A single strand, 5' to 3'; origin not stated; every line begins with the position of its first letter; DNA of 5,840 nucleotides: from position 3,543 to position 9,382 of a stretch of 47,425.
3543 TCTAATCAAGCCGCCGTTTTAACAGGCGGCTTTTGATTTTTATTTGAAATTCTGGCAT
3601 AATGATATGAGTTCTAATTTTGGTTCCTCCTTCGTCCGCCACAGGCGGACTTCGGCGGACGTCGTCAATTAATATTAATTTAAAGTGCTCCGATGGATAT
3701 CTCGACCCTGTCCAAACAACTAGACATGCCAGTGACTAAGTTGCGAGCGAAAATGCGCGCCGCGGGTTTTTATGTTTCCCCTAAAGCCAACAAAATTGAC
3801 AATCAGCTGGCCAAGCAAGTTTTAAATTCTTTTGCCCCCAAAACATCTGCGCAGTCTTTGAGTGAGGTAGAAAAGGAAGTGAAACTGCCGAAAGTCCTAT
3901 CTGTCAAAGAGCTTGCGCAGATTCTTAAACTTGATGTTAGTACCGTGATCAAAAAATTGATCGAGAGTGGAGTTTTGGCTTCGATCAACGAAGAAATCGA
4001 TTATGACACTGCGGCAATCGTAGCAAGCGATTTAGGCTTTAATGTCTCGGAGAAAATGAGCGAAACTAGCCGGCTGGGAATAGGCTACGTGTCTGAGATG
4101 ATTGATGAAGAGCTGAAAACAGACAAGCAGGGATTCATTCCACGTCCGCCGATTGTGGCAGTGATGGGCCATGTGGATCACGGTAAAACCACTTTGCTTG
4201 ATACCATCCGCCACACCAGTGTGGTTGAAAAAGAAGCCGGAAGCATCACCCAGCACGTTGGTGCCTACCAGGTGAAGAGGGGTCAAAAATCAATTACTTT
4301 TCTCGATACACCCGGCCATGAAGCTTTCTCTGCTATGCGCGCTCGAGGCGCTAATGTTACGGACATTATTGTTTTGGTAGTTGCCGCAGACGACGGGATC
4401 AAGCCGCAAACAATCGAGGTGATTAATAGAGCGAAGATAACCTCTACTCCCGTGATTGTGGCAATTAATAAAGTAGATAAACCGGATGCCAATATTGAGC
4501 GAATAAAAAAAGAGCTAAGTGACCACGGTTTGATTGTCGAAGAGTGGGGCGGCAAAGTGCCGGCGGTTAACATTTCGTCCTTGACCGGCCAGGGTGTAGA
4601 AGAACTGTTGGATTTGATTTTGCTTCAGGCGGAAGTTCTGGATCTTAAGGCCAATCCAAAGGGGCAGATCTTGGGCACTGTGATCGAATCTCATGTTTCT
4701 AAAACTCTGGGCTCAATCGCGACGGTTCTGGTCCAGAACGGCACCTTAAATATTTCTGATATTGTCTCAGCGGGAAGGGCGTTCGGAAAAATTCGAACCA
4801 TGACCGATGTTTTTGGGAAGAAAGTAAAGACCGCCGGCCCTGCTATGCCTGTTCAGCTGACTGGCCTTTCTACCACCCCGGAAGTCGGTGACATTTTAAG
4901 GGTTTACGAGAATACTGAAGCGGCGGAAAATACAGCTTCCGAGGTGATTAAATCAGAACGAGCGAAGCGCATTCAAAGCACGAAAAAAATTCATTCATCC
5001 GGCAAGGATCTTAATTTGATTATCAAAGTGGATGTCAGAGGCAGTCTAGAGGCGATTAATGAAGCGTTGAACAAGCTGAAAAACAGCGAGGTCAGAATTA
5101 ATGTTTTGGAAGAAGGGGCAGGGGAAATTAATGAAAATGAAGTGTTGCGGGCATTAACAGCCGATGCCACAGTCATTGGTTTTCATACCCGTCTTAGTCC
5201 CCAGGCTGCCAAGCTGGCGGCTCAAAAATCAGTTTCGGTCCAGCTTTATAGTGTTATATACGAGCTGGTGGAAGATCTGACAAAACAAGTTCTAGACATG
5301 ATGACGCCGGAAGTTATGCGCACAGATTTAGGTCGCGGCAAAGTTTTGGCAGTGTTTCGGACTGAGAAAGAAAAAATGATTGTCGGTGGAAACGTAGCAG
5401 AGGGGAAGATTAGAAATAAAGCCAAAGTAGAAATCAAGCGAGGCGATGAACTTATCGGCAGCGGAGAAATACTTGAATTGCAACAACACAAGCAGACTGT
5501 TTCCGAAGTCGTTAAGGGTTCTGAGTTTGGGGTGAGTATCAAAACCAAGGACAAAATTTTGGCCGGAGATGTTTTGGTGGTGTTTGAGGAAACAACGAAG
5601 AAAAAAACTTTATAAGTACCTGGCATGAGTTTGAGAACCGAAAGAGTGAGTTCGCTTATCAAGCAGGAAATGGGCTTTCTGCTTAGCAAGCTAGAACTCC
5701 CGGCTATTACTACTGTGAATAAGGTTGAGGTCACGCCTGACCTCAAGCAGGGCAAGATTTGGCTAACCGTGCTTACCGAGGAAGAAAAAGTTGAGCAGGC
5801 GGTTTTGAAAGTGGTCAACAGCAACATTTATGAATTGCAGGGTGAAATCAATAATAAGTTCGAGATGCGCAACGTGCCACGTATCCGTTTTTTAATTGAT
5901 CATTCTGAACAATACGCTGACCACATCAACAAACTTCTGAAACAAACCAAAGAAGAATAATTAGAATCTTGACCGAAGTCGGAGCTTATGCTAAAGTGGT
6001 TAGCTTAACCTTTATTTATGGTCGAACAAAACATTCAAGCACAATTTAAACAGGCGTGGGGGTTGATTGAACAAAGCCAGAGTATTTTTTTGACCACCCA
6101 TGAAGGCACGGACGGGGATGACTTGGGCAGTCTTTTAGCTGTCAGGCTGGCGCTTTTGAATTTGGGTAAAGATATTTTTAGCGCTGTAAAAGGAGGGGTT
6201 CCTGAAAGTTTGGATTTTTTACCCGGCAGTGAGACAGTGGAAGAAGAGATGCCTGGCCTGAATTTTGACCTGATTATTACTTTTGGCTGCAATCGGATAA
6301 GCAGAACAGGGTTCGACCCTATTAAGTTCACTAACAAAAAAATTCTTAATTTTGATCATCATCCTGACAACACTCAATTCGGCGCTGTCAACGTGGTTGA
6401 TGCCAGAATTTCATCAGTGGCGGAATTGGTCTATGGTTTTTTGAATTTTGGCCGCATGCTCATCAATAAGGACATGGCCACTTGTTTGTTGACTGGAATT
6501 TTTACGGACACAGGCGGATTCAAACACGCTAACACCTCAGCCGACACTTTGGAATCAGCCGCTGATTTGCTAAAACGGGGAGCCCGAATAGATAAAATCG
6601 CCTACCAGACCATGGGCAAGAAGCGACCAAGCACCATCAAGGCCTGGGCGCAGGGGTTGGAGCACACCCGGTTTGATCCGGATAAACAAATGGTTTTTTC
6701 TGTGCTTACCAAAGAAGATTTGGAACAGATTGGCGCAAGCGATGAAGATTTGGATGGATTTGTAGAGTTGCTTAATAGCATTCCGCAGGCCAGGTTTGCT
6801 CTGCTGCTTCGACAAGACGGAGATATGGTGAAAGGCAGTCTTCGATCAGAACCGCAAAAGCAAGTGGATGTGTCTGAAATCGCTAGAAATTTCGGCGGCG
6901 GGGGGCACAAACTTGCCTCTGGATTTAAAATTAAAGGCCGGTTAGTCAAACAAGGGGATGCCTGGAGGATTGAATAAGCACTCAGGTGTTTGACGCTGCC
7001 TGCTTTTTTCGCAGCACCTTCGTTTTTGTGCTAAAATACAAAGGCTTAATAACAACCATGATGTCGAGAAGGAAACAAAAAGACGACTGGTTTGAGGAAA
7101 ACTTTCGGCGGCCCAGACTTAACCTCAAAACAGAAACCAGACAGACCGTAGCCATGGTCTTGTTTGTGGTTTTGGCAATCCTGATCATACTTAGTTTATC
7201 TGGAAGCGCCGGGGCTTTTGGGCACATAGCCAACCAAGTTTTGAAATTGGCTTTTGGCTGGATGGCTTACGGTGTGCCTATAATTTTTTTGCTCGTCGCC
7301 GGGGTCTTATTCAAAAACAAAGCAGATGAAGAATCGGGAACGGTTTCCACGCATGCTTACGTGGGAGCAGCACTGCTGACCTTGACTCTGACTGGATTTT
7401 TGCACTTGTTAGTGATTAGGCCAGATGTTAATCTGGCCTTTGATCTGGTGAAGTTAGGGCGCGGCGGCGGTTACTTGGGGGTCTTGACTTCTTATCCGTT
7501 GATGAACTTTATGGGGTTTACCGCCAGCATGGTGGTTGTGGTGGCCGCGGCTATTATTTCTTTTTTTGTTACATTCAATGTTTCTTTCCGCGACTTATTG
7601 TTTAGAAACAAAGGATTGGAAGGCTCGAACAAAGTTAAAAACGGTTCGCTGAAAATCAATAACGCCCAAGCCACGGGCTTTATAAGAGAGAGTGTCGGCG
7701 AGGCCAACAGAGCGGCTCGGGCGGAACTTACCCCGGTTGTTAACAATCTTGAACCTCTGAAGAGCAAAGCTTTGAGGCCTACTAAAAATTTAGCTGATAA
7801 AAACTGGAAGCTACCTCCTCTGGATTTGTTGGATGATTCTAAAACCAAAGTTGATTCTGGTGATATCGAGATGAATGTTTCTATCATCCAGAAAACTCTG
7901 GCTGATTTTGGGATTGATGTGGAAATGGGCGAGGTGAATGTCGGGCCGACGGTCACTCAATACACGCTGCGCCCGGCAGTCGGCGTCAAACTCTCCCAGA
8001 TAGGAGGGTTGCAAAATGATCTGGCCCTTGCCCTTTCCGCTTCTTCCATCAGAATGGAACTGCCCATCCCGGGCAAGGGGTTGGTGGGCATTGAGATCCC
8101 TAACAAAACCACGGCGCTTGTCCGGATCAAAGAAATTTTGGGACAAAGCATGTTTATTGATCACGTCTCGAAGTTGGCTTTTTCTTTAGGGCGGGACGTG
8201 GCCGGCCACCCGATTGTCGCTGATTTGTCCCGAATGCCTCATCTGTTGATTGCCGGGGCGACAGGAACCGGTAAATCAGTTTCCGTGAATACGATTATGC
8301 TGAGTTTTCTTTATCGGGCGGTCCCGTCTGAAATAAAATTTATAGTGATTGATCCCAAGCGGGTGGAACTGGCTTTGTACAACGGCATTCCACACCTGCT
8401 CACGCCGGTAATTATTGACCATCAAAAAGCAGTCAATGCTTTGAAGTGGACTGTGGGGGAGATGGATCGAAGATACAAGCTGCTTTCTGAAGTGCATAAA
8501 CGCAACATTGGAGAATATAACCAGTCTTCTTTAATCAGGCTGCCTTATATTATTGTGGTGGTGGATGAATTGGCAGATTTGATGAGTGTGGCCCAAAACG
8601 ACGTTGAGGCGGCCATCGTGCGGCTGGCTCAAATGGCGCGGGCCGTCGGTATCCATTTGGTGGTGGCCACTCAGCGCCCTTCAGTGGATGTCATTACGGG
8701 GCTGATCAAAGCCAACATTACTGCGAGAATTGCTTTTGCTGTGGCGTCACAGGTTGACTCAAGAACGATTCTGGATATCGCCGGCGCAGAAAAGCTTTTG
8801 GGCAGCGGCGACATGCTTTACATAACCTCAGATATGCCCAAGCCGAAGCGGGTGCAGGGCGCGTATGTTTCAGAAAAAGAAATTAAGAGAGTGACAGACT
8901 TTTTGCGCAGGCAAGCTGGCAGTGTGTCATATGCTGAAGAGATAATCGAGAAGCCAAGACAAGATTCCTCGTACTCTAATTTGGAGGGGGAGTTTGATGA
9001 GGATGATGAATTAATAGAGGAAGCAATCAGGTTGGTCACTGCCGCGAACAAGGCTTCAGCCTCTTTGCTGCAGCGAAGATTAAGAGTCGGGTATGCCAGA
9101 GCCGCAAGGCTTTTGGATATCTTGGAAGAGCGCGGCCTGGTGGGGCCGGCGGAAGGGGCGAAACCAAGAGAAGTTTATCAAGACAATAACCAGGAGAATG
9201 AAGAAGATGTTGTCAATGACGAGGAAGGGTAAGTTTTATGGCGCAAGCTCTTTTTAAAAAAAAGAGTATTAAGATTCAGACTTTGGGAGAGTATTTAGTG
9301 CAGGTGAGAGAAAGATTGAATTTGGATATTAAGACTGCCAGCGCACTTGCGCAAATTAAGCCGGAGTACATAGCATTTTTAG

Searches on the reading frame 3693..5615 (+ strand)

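Call 10: search_protein_families(library=pfam, proteins=[window:3693-5615:+], max_evalue=0.01)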
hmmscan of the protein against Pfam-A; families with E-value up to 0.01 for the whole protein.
window:3693-5615:+ (640 aa): 14 families
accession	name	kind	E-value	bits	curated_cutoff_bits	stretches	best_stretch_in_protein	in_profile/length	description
PF00009.33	GTP_EFTU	-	3.4e-36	125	26.5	1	154-310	5-183/188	Elongation factor Tu GTP binding domain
PF11987.13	IF-2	-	8.5e-31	106.7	27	1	425-529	10-116/117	Translation-initiation factor 2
PF22042.2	EF-G_D2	-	6.7e-21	74.6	27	1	327-403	3-82/84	Elongation factor G domain 2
PF04760.21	IF2_N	-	2.9e-12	46.6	25.3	1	68-116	3-52/53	Translation initiation factor IF-2, N-terminal region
PF01926.29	MMR_HSR1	-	7.3e-11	42.6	21.9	1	155-260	2-113/113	50S ribosome-binding GTPase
PF14578.12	GTP_EFTU_D4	-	2.5e-06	27.7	23.8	1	554-627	12-84/86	Elongation factor Tu domain 4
PF00025.27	Arf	-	4e-06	26.9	22.3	1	158-309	20-170/174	ADP-ribosylation factor family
PF10662.15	PduV-EutP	-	6.9e-05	23.1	21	1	155-307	4-139/143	Ethanolamine utilisation - propanediol utilisation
PF02421.24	FeoB_N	-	0.00027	20.9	27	1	155-307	3-154/156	Ferrous iron transport protein B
PF08477.19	Roc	-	0.00047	20.8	27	1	155-262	2-119/119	Ras of Complex, Roc, domain of DAPkinase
PF00071.28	Ras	-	0.00065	19.8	21.6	1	156-309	3-156/162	Ras family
PF12728.13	HTH_17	-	0.0012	19.5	27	1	68-96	1-29/51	Helix-turn-helix domain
PF03193.22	RsgA_GTPase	-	0.0024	18.2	30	0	219-308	20-103/174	RsgA GTPase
PF00350.29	Dynamin_N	-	0.004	17.6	27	0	155-189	1-35/168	Dynamin family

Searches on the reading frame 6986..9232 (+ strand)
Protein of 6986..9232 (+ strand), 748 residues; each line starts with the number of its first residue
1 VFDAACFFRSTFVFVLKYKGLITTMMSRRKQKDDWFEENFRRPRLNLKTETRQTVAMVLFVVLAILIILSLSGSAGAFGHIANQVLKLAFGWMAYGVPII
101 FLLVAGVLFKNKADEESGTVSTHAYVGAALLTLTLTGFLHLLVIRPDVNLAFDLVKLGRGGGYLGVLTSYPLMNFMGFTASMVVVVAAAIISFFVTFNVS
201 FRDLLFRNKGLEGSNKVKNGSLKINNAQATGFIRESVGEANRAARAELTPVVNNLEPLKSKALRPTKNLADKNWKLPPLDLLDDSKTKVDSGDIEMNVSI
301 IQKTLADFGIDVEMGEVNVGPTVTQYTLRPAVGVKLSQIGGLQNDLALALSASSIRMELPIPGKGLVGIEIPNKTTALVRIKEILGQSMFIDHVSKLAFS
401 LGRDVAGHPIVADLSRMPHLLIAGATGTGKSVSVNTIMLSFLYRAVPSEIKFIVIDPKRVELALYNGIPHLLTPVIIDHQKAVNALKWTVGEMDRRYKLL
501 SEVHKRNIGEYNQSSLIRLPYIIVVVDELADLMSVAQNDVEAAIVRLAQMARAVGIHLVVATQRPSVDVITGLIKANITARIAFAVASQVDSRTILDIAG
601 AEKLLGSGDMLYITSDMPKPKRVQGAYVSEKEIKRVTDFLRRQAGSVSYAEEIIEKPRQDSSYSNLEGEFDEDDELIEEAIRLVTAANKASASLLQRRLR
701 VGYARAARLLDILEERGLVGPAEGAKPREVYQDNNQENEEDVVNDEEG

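Call 10: search_protein_families(library=pfam, proteins=[window:6986-9232:+], max_evalue=0.01)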
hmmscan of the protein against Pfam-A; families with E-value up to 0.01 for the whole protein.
window:6986-9232:+ (748 aa): 6 families
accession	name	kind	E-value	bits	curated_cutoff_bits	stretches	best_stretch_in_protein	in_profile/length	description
PF01580.24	FtsK_SpoIIIE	-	6.4e-58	196.2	24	1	381-567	2-221/221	FtsK/SpoIIIE family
PF17854.6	FtsK_alpha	-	4.7e-30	104.2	22.9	1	276-373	1-101/101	FtsK alpha domain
PF09397.16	FtsK_gamma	-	7.9e-26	90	30.6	1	672-731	2-61/63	Ftsk gamma domain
PF13491.11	FtsK_4TM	-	4.5e-07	30.1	23.1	1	73-204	48-166/171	4TM region of DNA translocase FtsK/SpoIIIE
PF12846.13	AAA_10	-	4.7e-05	23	27.5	1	416-460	20-60/362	AAA-like domain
PF01935.23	DUF87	-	0.00027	21.5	23.2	1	409-545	13-116/220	Helicase HerA, central domain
